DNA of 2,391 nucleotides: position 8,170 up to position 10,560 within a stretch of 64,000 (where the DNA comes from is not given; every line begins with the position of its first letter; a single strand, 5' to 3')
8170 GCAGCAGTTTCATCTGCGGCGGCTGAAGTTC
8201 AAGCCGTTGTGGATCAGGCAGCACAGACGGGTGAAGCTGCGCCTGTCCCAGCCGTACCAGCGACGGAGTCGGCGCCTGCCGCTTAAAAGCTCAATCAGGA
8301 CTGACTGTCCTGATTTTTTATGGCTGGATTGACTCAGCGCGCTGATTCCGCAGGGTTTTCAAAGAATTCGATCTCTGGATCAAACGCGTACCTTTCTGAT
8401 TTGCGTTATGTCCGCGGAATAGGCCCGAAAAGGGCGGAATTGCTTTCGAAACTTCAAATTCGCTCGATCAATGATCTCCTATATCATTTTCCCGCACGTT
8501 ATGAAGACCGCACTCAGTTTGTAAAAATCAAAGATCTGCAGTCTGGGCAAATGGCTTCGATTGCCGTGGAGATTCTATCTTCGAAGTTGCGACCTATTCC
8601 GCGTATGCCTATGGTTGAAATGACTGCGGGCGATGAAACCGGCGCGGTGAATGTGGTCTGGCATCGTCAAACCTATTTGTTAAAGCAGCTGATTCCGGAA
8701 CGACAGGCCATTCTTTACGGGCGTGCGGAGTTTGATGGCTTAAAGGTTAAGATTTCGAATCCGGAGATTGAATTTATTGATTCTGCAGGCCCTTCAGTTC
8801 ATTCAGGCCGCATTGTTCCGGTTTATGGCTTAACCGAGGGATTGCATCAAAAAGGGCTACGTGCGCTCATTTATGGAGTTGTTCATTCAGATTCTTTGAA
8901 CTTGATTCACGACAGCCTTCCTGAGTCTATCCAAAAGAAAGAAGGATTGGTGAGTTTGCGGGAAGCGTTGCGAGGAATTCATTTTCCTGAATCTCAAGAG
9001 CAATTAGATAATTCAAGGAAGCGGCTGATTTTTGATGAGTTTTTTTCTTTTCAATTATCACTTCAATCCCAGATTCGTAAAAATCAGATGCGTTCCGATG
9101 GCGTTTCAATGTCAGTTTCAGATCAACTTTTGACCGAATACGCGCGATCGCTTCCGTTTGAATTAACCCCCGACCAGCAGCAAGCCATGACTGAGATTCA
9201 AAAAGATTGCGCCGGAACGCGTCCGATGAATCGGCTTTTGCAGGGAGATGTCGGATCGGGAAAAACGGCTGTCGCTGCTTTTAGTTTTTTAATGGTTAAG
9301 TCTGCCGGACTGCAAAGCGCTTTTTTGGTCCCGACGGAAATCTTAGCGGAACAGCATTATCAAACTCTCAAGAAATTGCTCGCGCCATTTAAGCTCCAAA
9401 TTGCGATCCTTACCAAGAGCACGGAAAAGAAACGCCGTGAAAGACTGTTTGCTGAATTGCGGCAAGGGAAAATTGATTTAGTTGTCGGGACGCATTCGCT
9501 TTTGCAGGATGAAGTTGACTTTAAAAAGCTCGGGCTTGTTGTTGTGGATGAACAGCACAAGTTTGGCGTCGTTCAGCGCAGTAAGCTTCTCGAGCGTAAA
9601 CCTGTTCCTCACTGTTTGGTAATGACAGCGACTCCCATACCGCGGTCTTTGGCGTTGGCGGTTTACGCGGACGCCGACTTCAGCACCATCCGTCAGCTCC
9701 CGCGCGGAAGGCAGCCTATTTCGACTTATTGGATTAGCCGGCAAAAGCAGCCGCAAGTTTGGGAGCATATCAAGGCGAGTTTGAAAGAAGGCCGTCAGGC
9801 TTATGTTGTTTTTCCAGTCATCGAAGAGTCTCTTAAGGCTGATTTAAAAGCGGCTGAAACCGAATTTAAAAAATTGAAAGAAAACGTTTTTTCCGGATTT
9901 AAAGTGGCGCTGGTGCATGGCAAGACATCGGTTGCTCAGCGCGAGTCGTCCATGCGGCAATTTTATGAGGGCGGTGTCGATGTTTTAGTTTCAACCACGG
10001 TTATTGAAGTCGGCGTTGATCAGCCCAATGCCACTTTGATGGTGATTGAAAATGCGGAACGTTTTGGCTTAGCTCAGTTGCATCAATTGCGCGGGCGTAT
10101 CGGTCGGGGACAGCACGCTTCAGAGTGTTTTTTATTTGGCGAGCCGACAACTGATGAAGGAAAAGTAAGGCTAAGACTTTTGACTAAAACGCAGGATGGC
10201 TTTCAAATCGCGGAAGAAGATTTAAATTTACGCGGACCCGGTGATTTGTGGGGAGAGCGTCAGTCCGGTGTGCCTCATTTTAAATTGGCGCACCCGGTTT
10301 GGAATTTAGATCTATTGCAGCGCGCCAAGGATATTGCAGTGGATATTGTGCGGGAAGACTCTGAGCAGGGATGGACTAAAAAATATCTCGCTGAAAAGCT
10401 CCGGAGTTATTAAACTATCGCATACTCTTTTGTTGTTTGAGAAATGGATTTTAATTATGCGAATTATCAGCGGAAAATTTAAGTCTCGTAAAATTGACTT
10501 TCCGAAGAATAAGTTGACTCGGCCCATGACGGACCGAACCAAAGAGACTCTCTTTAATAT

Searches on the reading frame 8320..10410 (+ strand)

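Call 43: search_protein_families(library=pfam, proteins=[window:8320-10410:+], max_evalue=0.00001)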
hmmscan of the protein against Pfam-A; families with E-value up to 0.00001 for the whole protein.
window:8320-10410:+ (697 aa): 5 families
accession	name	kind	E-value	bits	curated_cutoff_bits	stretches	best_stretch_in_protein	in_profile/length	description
PF17191.10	RecG_wedge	-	6e-28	97.9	23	1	27-184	1-155/162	RecG wedge domain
PF00270.35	DEAD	-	1.1e-26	94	26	1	283-443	1-163/167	DEAD/DEAH box helicase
PF00271.37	Helicase_C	-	3.3e-23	82.5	23.5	1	487-596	11-108/110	Helicase conserved C-terminal domain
PF04851.21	ResIII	-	6.5e-14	52.6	22.5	1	280-439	2-162/164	Type III restriction enzyme, res subunit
PF19833.4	RecG_dom3_C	-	1.2e-12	48.1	26.8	1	624-689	1-67/87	ATP-dependent DNA helicase RecG, domain 3, C-terminal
